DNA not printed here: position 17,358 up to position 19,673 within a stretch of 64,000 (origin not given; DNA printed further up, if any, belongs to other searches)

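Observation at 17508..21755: Tandem M13 metallopeptidase paralogs, one with a degenerate catalytic site (HELNR, NAYY replaced by LAYD)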

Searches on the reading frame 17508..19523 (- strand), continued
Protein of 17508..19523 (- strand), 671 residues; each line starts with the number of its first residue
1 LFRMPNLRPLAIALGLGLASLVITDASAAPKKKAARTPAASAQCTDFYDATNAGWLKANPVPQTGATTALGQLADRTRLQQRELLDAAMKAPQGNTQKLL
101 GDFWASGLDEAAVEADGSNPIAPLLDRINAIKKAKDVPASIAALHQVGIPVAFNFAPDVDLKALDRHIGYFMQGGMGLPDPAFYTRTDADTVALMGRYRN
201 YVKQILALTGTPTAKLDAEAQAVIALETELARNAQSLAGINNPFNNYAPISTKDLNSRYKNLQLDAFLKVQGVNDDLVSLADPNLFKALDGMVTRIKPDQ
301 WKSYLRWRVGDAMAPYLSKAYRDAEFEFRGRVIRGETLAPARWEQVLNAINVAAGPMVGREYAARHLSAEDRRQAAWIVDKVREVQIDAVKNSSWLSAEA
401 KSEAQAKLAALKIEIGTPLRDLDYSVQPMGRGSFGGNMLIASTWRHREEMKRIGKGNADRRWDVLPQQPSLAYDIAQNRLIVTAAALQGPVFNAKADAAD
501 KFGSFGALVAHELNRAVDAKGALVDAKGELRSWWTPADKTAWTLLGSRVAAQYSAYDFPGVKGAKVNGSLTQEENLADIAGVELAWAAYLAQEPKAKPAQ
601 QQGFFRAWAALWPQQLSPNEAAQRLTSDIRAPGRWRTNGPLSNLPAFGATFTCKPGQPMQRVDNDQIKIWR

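Call 28: find_homologous_proteins(query=A1, max_evalue=1e-30)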
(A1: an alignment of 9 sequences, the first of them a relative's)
Query A1 (9 sequences) (693 aa, profile of the alignment): 658 proteins with E <= 1e-30 among 8000 candidates; the best 120 are listed.
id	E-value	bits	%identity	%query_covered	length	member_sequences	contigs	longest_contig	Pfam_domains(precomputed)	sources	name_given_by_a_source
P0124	0.0e+0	1031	50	96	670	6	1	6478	PF05649.19,PF01431.28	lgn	-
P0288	0.0e+0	1028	46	94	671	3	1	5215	PF05649.19,PF01431.28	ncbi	-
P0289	0.0e+0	1025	44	97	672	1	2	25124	PF05649.19,PF01431.28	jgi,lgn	jgi:putative endopeptidase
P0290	0.0e+0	1022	43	94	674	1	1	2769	PF05649.19,PF01431.28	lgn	-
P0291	0.0e+0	1019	43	97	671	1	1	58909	PF05649.19,PF01431.28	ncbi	-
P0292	0.0e+0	1019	46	94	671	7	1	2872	PF05649.19,PF01431.28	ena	-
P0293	0.0e+0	1018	44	99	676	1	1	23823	PF05649.19,PF01431.28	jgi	jgi:putative endopeptidase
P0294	0.0e+0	1016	45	94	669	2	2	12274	PF05649.19,PF01431.28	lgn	-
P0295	0.0e+0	1014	44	94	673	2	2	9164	PF05649.19,PF01431.28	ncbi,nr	ncbi:MAG: M13 family metallopeptidase [Pseudomonadota bacterium]|nr:M13 family metallopeptidase [Pse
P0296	1.9e-298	1010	44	97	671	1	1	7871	PF05649.19,PF01431.28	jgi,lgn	jgi:putative endopeptidase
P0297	2.1e-297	1006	44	94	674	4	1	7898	PF05649.19,PF01431.28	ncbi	-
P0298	2.2e-297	1006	44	97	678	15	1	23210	PF05649.19,PF01431.28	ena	-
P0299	2.6e-297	1006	44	94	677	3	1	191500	PF05649.19,PF01431.28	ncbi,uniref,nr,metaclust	ncbi:M13 family metallopeptidase [Luteimonas huabeiensis]|uniref:M13 family metallopeptidase n=1 Tax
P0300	4.4e-297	1005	45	94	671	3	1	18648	PF05649.19,PF01431.28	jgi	-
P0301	1.6e-296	1003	46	94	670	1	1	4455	PF05649.19,PF01431.28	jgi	jgi:putative endopeptidase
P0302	1.9e-296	1003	42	100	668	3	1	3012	PF05649.19,PF01431.28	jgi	jgi:putative endopeptidase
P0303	3.7e-296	1002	44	97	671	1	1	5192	PF05649.19,PF01431.28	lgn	-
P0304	5.6e-296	1002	42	94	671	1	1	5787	PF05649.19,PF01431.28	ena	-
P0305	6.8e-296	1001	42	94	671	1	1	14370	PF05649.19,PF01431.28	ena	-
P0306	7.2e-296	1001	43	93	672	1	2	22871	PF05649.19,PF01431.28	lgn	-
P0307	7.5e-296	1001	45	94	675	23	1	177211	PF05649.19,PF01431.28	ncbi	-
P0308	7.7e-296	1001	42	99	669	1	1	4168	PF05649.19,PF01431.28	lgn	-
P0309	1.0e-295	1001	44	94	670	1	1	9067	PF05649.19,PF01431.28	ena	-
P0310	3.2e-295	999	46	94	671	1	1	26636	PF05649.19,PF01431.28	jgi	jgi:putative endopeptidase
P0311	3.3e-295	999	45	94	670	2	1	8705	PF05649.19,PF01431.28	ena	-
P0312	3.5e-295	999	45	92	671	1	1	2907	PF05649.19,PF01431.28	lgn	-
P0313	4.2e-295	999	43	94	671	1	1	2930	PF05649.19,PF01431.28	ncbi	ncbi:MAG: M13 family metallopeptidase [Luteimonas sp.]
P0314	4.5e-295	999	45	94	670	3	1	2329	PF05649.19,PF01431.28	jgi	jgi:putative endopeptidase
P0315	9.1e-295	998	45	94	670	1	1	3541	PF05649.19,PF01431.28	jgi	jgi:putative endopeptidase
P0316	2.3e-294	996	45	94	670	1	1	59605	PF05649.19,PF01431.28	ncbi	-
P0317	4.8e-294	995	43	93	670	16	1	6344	PF05649.19,PF01431.28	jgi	jgi:putative endopeptidase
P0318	1.1e-293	994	42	97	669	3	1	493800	PF05649.19,PF01431.28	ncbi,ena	-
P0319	1.3e-293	994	45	94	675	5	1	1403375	PF05649.19,PF01431.28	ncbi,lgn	ncbi:M13 family metallopeptidase [Lysobacter sp. 2RAF19]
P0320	1.6e-293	994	43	98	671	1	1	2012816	PF05649.19,PF01431.28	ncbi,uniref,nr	ncbi:putative endopeptidase [Lysobacter niastensis]|uniref:Endopeptidase n=1 Tax=Lysobacter niastens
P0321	1.8e-293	993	45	92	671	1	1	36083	PF05649.19,PF01431.28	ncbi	-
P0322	1.9e-293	993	44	97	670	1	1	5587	PF05649.19,PF01431.28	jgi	-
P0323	4.0e-293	992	43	97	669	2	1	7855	PF05649.19,PF01431.28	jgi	jgi:putative endopeptidase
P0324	4.9e-293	992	43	97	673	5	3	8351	PF05649.19,PF01431.28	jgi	jgi:putative endopeptidase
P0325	5.2e-293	992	43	93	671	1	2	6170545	PF05649.19,PF01431.28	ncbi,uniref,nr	ncbi:M13 family metallopeptidase [Lysobacter yananisis]|uniref:M13 family metallopeptidase n=1 Tax=L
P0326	1.5e-292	990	44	92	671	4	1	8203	PF05649.19,PF01431.28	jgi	-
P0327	2.4e-292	990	42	94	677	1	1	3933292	PF05649.19,PF01431.28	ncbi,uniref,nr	ncbi:M13 family metallopeptidase [Agrilutibacter solisilvae]|uniref:M13 family metallopeptidase n=1 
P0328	4.2e-292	989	43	96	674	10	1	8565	PF05649.19,PF01431.28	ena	-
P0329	1.2e-291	987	43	100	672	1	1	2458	PF05649.19,PF01431.28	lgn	-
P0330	1.4e-291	987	45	94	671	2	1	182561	PF05649.19,PF01431.28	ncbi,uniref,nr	ncbi:M13 family metallopeptidase [Lysobacter sp. A6]|uniref:M13 family metallopeptidase n=1 Tax=Novi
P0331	3.3e-291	986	43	100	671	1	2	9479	PF05649.19,PF01431.28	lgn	-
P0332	3.9e-291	986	40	98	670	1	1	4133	PF05649.19,PF01431.28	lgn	-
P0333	4.0e-291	986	45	94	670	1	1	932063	PF05649.19,PF01431.28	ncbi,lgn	-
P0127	5.5e-291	985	100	100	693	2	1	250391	PF05649.19,PF01431.28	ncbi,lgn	-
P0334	6.1e-291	985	44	94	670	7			PF05649.19,PF01431.28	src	-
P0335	6.5e-291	985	44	94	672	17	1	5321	PF05649.19,PF01431.28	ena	-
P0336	1.0e-290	984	45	92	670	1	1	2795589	PF05649.19,PF01431.28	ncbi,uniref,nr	ncbi:M13 family metallopeptidase [Thermomonas sp. HDW16]|uniref:M13 family metallopeptidase n=1 Tax=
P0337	1.4e-290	984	44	94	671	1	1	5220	PF05649.19,PF01431.28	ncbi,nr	ncbi:MAG: M13 family metallopeptidase [Lysobacter sp.]|nr:M13 family metallopeptidase [Lysobacter sp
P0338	2.0e-290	983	43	92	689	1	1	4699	PF05649.19,PF01431.28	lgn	-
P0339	2.0e-290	983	44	94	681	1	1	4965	PF05649.19,PF01431.28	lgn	-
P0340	2.0e-290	983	43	93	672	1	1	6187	PF05649.19,PF01431.28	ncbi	-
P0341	4.9e-290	982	44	93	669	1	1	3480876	PF05649.19,PF01431.28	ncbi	-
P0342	1.2e-289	981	43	97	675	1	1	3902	PF05649.19,PF01431.28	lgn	-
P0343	1.6e-289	980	42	97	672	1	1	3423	PF05649.19,PF01431.28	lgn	-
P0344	1.8e-289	980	43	94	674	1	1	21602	PF05649.19,PF01431.28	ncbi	-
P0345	2.0e-289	980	43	94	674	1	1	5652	PF05649.19,PF01431.28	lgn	-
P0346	2.5e-289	980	44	94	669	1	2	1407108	PF05649.19,PF01431.28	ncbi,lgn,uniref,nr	ncbi:M13 family metallopeptidase [Vulcaniibacterium tengchongense]|uniref:Putative endopeptidase n=1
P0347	3.3e-289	979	42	94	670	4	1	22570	PF05649.19,PF01431.28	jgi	jgi:putative endopeptidase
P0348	3.9e-289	979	43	92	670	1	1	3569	PF05649.19,PF01431.28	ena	-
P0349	3.9e-289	979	44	92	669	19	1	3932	PF05649.19,PF01431.28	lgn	-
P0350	3.9e-289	979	44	94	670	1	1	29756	PF05649.19,PF01431.28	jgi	jgi:putative endopeptidase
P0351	6.6e-289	978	42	94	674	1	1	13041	PF05649.19,PF01431.28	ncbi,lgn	-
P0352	1.3e-288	977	44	93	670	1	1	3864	PF05649.19,PF01431.28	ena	-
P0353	1.6e-288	977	47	94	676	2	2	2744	PF05649.19,PF01431.28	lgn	-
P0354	1.9e-287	973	44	93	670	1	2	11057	PF05649.19,PF01431.28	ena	-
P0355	2.3e-287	973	44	94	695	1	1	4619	PF05649.19,PF01431.28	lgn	-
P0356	3.3e-287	973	43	95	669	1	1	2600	PF05649.19,PF01431.28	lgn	-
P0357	6.2e-287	972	41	94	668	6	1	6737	PF05649.19,PF01431.28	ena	-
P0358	8.6e-287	971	43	94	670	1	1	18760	PF05649.19,PF01431.28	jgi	jgi:putative endopeptidase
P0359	1.3e-286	971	43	94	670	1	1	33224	PF05649.19,PF01431.28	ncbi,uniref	ncbi:MAG: M13 family metallopeptidase [Thermomonas sp.]|uniref:M13-type metalloendopeptidase n=1 Tax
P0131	4.3e-286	969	44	100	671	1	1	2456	PF05649.19,PF01431.28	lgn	-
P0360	4.6e-285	966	45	94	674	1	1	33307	PF05649.19,PF01431.28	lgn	-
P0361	2.2e-284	963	41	94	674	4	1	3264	PF05649.19,PF01431.28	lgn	-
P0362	2.4e-284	963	47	94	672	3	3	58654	PF05649.19,PF01431.28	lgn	-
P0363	4.1e-284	962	43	94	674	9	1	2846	PF05649.19,PF01431.28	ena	-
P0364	1.5e-283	961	45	94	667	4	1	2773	PF05649.19,PF01431.28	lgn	-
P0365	1.8e-283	960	43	100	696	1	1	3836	PF05649.19,PF01431.28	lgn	-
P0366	1.9e-283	960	43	100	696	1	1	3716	PF05649.19,PF01431.28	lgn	-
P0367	2.0e-283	960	43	93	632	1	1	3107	PF05649.19,PF01431.28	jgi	jgi:putative endopeptidase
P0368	2.9e-283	960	44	96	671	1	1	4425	PF05649.19,PF01431.28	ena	-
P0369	5.5e-283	959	44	94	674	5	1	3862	PF05649.19,PF01431.28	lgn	-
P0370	8.4e-283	958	42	94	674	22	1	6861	PF05649.19,PF01431.28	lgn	-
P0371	1.5e-282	957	42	94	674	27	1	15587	PF05649.19,PF01431.28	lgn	-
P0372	3.8e-282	956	43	94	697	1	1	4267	PF05649.19,PF01431.28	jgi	jgi:putative endopeptidase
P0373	4.4e-282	956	41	94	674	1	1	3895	PF05649.19,PF01431.28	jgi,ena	jgi:putative endopeptidase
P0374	1.2e-281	954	43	92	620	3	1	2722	PF05649.19,PF01431.28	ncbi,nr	ncbi:MAG TPA: M13 family metallopeptidase, partial [Luteimonas sp.]|nr:M13 family metallopeptidase [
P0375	1.2e-281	954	43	94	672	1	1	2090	PF05649.19,PF01431.28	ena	-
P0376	1.4e-281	954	43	94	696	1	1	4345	PF05649.19,PF01431.28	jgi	jgi:putative endopeptidase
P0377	2.3e-281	953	43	94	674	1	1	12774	PF05649.19,PF01431.28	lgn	-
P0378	1.1e-280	951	44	94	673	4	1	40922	PF05649.19,PF01431.28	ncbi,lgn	-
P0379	2.1e-279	947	40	99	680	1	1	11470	PF05649.19,PF01431.28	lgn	-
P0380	1.4e-278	944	44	94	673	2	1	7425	PF05649.19,PF01431.28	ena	-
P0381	1.6e-278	944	44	97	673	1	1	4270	PF05649.19,PF01431.28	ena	-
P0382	2.7e-278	943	67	96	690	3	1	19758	PF05649.19,PF01431.28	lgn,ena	-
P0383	3.2e-278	943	41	94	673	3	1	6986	PF05649.19,PF01431.28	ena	-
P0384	1.0e-277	941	44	93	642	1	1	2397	PF05649.19,PF01431.28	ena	-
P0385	1.1e-277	941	40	94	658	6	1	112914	PF05649.19,PF01431.28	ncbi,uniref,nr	ncbi:M13 family metallopeptidase [Luteimonas sp. 8-5]|uniref:M13 family metallopeptidase n=1 Tax=Lut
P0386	2.2e-277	940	44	92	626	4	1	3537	PF05649.19,PF01431.28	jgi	jgi:putative endopeptidase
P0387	4.7e-277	939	42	94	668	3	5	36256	PF05649.19,PF01431.28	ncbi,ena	-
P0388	1.9e-276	937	43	94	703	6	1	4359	PF05649.19,PF01431.28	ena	-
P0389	6.0e-276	935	43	94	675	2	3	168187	PF05649.19,PF01431.28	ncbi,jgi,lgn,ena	-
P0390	7.6e-276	935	41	92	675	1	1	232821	PF05649.19,PF01431.28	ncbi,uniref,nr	ncbi:M13-type metalloendopeptidase [Cognatilysobacter terrigena]|uniref:M13-type metalloendopeptidas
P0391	2.1e-275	934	42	96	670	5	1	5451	PF05649.19,PF01431.28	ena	-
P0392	1.2e-274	931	78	100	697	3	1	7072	PF05649.19,PF01431.28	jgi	-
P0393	2.0e-274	930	41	94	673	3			PF05649.19,PF01431.28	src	-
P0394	3.2e-274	930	41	98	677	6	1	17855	PF05649.19,PF01431.28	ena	-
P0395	5.8e-274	929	67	93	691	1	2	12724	PF05649.19,PF01431.28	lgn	-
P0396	3.9e-273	926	42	92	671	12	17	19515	PF05649.19,PF01431.28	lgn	-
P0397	8.5e-273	925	72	97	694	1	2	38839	PF05649.19,PF01431.28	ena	-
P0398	3.8e-272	923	69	94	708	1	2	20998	PF05649.19,PF01431.28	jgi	jgi:putative endopeptidase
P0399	5.2e-272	922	72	100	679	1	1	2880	PF05649.19,PF01431.28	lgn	-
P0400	3.4e-271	920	68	94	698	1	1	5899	PF05649.19,PF01431.28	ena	-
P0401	3.7e-271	920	67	94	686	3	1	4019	PF05649.19,PF01431.28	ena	-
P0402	1.3e-270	918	64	97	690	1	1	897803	PF05649.19,PF01431.28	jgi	jgi:putative endopeptidase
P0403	1.6e-270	917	76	94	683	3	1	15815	PF05649.19,PF01431.28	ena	-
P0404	1.9e-270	917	42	97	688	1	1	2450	PF05649.19,PF01431.28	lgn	-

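Call 30: find_encoding_contigs(protein=P0325, flank=7000, max_places=1)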
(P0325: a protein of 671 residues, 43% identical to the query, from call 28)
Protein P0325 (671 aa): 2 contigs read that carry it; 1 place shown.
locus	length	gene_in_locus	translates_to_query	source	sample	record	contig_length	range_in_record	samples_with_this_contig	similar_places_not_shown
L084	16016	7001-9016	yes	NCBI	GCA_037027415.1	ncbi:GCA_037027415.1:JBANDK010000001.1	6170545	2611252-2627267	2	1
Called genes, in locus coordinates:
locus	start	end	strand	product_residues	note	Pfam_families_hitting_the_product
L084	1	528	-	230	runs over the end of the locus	PF00557:Peptidase_M24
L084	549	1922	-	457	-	PF00753:Lactamase_B, PF12706:Lactamase_B_2, PF16661:Lactamase_B_6, PF23023:Anti-Pycsar_Apyc1 (faint), PF10996:Beta-Casp, PF07521:RMMBL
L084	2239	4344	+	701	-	PF05649:Peptidase_M13_N, PF01431:Peptidase_M13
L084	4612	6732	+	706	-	PF05649:Peptidase_M13_N, PF01431:Peptidase_M13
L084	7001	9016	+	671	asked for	PF05649:Peptidase_M13_N, PF01431:Peptidase_M13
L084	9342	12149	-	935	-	PF19922:bpX6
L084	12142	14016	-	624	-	-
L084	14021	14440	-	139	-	PF19921:bpX5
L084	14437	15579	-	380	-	PF20030:bpMoxR, PF13191:AAA_16 (weak), PF07728:AAA_5, PF17868:AAA_lid_8 (weak)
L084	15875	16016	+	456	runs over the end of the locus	PF00004:AAA, PF17862:AAA_lid_3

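Call 31: find_encoding_contigs(protein=P0336, flank=7000, max_places=1)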
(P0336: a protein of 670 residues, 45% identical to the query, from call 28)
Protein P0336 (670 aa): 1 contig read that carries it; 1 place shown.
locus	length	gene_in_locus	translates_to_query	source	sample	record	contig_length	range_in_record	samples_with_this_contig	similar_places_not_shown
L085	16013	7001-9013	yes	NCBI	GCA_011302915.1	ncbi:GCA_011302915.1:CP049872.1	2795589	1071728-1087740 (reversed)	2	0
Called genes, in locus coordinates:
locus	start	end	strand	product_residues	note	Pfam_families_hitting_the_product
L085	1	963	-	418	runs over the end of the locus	PF05684:DUF819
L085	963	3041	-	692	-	PF07676:PD40 (faint), PF26550:Tricorn_2nd (faint), PF00930:DPPIV_N (faint), PF26549:Tricorn_N, PF20434:BD-FAE (weak), PF00326:Peptidase_S9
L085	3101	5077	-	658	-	PF03169:OPT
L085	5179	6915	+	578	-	PF07690:MFS_1 (weak), PF00854:PTR2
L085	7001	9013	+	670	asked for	PF05649:Peptidase_M13_N, PF01431:Peptidase_M13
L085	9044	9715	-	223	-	PF08551:DUF1751, PF01694:Rhomboid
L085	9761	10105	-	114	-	PF01035:DNA_binding_1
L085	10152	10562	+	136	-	-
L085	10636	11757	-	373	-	PF01384:PHO4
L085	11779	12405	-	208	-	-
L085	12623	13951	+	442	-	PF01595:CNNM, PF00571:CBS (weak), PF03471:CorC_HlyC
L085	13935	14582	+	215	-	PF06055:ExoD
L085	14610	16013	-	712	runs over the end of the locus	PF17203:sCache_3_2 (weak), PF00672:HAMP, PF00990:GGDEF, PF00563:EAL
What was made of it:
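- Thermomonas B sits beside PTR2 and OPT peptide transporters and an S9 peptidase (call 31). Thermomonas HDW16 has B with no adjacent A (call 31).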

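Call 32: find_encoding_contigs(protein=P0346, flank=7000, max_places=1)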
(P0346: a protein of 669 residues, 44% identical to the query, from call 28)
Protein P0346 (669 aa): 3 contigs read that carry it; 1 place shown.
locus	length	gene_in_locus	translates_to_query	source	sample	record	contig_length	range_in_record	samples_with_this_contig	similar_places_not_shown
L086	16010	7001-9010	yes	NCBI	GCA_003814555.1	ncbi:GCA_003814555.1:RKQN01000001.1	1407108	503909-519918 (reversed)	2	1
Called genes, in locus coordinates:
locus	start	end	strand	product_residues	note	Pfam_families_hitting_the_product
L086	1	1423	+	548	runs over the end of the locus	PF05226:CHASE2, PF00990:GGDEF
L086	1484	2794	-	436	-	PF00270:DEAD, PF04851:ResIII (weak), PF00271:Helicase_C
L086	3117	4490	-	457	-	PF00753:Lactamase_B, PF12706:Lactamase_B_2, PF10996:Beta-Casp, PF07521:RMMBL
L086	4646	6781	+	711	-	PF05649:Peptidase_M13_N, PF01431:Peptidase_M13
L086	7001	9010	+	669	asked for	PF05649:Peptidase_M13_N, PF01431:Peptidase_M13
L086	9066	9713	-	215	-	PF01694:Rhomboid, PF08551:DUF1751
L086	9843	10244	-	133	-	PF01035:DNA_binding_1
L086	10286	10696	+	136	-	-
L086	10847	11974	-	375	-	PF01384:PHO4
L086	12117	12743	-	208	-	PF01865:PhoU_div (weak)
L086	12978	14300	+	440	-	PF01595:CNNM, PF00571:CBS, PF03471:CorC_HlyC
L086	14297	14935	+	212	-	PF06055:ExoD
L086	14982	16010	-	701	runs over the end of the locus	PF00672:HAMP, PF00990:GGDEF, PF00563:EAL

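Call 33: find_encoding_contigs(protein=P0299, flank=7000, max_places=1)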
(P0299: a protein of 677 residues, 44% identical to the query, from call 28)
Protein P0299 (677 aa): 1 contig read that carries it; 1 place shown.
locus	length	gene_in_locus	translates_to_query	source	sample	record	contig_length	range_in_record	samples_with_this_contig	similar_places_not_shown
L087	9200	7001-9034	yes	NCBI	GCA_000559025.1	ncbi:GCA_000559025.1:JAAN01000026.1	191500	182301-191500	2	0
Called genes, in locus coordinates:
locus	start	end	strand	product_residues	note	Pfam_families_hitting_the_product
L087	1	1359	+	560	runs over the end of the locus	PF01476:LysM, PF04773:FecR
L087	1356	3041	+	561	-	PF05226:CHASE2, PF00990:GGDEF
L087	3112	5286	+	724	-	PF05649:Peptidase_M13_N, PF01431:Peptidase_M13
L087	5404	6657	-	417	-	-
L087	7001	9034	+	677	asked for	PF05649:Peptidase_M13_N, PF01431:Peptidase_M13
